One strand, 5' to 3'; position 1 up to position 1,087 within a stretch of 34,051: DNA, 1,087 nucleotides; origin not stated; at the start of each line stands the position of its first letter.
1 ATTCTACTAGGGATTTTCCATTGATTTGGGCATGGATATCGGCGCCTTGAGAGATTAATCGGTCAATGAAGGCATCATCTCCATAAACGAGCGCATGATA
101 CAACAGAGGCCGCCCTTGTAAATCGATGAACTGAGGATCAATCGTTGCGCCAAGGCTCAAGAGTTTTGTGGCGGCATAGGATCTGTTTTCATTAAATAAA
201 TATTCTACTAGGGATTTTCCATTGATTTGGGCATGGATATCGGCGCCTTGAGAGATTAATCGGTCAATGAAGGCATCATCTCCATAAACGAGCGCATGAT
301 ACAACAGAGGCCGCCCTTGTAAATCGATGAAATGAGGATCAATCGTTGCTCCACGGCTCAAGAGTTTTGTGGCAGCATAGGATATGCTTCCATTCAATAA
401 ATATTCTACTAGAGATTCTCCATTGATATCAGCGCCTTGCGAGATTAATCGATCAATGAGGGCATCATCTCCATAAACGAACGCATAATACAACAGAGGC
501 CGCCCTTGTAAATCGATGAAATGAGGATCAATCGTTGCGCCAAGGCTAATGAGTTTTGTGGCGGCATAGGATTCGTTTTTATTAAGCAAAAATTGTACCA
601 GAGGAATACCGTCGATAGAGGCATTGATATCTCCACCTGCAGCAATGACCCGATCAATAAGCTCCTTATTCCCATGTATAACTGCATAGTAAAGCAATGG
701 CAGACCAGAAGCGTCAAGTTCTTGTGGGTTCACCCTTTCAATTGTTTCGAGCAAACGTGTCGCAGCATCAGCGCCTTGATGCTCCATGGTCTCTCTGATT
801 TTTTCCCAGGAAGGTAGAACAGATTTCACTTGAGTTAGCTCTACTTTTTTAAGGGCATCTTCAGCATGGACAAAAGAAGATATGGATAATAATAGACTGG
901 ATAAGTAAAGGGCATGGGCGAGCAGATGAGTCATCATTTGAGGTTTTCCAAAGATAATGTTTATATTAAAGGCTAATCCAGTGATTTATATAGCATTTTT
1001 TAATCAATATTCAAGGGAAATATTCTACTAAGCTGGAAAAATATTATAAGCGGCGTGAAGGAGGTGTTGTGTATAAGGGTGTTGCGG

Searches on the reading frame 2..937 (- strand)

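Call 84: search_protein_families(library=pfam, proteins=[window:2-937:-], max_evalue=0.01)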
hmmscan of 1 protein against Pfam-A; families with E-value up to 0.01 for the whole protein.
window:2-937:- (312 aa): 5 families
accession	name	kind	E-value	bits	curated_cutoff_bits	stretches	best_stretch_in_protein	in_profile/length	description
PF13606.12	Ank_3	-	1.2e-15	56.2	22.3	0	208-236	2-30/30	Ankyrin repeat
PF12796.13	Ank_2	-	3e-14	53.8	27.3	1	82-172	1-87/90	Ankyrin repeats (3 copies)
PF13637.12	Ank_4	-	1.2e-12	48.1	22.7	0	58-94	12-46/50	Ankyrin repeats (many copies)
PF00023.36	Ank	-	5.2e-09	36.3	21.1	0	147-172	4-29/33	Ankyrin repeat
PF00741.23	Gas_vesicle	-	0.0063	17.1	25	0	92-115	4-31/39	Gas vesicle protein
